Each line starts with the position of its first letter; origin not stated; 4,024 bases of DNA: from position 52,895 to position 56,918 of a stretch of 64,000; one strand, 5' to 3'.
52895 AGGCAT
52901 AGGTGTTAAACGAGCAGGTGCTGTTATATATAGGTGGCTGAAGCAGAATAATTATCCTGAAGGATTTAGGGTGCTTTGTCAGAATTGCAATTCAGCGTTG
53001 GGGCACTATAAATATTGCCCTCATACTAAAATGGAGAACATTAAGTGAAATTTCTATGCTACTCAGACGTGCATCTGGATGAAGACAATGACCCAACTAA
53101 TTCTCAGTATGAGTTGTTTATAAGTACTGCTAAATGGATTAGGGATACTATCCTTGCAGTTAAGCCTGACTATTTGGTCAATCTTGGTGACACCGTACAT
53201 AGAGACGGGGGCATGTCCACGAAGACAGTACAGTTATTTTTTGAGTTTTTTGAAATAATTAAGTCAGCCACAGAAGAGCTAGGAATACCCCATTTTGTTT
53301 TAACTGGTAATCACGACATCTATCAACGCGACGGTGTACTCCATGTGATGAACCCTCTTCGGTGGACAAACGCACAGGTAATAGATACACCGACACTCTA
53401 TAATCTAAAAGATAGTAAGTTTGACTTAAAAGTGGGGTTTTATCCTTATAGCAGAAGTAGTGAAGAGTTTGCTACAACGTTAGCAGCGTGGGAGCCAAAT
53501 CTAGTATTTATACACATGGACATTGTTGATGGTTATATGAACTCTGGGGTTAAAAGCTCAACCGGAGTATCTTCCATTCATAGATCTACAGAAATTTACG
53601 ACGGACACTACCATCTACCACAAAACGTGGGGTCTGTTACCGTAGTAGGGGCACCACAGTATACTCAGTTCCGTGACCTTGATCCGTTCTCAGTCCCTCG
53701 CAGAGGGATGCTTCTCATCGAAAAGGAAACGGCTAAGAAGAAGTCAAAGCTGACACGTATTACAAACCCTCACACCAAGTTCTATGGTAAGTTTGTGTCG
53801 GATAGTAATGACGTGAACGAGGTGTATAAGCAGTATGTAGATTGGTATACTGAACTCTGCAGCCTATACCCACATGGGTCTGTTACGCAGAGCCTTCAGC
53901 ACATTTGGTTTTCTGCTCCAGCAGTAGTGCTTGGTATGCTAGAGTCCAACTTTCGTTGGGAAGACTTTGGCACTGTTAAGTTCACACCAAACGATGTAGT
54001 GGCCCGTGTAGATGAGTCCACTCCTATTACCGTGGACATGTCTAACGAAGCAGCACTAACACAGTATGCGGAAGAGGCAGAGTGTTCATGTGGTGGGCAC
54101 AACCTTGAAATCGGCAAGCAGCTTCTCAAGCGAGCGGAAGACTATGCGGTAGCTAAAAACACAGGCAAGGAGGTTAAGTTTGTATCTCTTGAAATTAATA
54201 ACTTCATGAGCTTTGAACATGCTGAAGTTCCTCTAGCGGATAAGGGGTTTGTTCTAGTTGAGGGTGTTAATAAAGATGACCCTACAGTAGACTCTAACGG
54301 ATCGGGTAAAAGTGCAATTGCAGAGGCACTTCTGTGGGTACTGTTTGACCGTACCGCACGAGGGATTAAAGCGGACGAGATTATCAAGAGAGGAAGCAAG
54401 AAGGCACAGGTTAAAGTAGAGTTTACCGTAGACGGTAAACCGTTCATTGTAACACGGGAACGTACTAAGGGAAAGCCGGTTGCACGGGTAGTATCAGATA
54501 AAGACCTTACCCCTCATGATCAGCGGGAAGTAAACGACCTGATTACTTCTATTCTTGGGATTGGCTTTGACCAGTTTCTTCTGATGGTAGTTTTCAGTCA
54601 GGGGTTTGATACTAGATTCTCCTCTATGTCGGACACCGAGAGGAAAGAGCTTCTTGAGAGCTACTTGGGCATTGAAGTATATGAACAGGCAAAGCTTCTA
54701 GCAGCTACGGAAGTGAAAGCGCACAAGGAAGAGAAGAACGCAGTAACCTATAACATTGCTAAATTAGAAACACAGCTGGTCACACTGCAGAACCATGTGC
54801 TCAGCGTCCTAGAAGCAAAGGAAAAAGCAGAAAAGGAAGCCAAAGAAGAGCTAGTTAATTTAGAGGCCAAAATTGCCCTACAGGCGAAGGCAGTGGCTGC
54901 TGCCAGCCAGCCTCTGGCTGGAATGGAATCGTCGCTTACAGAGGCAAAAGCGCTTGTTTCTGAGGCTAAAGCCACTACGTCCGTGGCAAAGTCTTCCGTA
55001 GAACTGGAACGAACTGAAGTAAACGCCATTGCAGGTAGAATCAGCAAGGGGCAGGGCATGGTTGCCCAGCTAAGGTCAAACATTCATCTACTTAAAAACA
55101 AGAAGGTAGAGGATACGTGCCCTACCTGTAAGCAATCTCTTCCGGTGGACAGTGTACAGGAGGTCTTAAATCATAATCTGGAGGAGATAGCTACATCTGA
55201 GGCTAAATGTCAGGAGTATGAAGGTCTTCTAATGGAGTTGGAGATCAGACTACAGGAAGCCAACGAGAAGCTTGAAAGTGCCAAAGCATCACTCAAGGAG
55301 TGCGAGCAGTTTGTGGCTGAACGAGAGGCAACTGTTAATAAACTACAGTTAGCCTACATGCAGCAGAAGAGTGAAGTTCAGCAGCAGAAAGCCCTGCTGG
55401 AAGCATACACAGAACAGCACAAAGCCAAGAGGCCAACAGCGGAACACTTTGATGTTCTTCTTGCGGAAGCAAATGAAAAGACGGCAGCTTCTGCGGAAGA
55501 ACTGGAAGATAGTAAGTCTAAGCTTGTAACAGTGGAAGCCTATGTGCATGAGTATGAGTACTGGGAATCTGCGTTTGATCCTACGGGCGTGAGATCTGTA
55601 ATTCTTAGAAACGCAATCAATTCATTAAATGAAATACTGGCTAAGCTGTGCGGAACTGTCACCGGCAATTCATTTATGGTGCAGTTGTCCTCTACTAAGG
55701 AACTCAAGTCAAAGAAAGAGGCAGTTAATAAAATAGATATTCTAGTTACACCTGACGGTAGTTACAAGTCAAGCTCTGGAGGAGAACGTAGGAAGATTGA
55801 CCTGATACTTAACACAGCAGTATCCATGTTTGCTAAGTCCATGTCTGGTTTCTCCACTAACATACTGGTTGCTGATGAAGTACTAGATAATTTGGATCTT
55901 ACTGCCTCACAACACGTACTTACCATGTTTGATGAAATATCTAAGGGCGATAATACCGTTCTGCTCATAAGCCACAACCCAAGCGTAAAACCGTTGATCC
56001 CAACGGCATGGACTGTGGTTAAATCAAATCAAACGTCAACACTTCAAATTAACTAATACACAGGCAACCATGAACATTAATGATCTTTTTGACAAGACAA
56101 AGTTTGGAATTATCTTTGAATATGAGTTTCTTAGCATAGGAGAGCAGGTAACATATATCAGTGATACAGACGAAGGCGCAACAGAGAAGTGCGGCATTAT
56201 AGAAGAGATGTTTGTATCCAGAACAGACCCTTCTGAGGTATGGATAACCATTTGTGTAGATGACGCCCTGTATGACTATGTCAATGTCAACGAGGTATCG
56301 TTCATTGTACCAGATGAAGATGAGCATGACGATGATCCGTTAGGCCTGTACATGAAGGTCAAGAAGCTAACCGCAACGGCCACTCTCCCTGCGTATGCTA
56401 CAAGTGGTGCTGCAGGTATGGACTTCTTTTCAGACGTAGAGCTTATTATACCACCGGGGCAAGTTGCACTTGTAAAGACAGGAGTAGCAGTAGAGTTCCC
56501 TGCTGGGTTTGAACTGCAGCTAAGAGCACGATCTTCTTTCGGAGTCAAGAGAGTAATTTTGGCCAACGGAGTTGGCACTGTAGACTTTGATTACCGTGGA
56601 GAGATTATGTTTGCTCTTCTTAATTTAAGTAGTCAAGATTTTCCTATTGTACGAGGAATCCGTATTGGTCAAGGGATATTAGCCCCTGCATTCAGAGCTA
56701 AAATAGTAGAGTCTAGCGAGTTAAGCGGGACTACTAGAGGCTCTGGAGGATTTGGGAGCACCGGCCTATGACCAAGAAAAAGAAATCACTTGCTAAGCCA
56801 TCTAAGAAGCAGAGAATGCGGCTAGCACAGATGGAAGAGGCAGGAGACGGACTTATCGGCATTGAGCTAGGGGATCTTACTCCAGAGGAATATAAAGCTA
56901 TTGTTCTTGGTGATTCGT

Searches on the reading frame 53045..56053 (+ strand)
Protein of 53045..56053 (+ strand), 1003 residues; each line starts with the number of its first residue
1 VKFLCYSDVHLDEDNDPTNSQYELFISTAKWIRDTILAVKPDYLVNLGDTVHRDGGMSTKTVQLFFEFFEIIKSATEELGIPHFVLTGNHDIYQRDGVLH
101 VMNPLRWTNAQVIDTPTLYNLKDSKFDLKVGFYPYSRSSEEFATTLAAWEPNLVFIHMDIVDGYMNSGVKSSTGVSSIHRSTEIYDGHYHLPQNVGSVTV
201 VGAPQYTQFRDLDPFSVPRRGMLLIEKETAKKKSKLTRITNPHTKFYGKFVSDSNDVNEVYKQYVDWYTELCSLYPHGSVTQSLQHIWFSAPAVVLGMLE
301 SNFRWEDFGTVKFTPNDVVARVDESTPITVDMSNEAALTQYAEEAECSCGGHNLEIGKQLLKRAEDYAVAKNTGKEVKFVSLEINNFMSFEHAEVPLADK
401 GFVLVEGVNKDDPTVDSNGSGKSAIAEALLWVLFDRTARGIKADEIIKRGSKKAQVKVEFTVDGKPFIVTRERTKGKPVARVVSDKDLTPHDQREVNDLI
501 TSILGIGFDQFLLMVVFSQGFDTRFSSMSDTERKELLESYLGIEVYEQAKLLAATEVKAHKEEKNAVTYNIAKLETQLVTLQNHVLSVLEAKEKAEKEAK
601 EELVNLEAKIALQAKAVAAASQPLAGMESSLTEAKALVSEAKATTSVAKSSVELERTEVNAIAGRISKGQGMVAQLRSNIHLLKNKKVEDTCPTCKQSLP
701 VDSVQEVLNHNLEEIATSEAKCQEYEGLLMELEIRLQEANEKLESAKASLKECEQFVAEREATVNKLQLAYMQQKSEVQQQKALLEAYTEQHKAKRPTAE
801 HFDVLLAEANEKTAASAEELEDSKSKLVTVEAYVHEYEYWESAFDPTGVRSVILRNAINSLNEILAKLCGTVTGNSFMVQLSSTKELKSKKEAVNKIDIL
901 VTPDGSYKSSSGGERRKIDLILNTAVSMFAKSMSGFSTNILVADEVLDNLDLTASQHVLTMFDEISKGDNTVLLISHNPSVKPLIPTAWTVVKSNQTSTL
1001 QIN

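Call 82: search_protein_families(library=phrogs, proteins=[window:53045-56053:+], max_evalue=0.00001)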
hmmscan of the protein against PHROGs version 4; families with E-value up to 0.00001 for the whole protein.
window:53045-56053:+ (1003 aa): 3 families
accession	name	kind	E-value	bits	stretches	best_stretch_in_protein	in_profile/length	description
phrog_77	-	DNA, RNA and nucleotide metabolism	5.2e-95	320.8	1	358-1001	277-953/967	SbcC-like subunit of palindrome specific endonuclease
phrog_100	-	DNA, RNA and nucleotide metabolism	1.6e-28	100.7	1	1-265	29-290/989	SbcD-like subunit of palindrome specific endonuclease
phrog_21388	-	DNA, RNA and nucleotide metabolism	1.1e-26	94.3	1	377-477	2-103/126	exonuclease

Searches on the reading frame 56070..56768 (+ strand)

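Call 82: search_protein_families(library=phrogs, proteins=[window:56070-56768:+], max_evalue=0.00001)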
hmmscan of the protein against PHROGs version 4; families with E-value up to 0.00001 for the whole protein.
window:56070-56768:+ (233 aa): 1 family
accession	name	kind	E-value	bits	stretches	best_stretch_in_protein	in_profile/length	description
phrog_135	-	DNA, RNA and nucleotide metabolism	1.3e-49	171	1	93-232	140-290/463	dUTPase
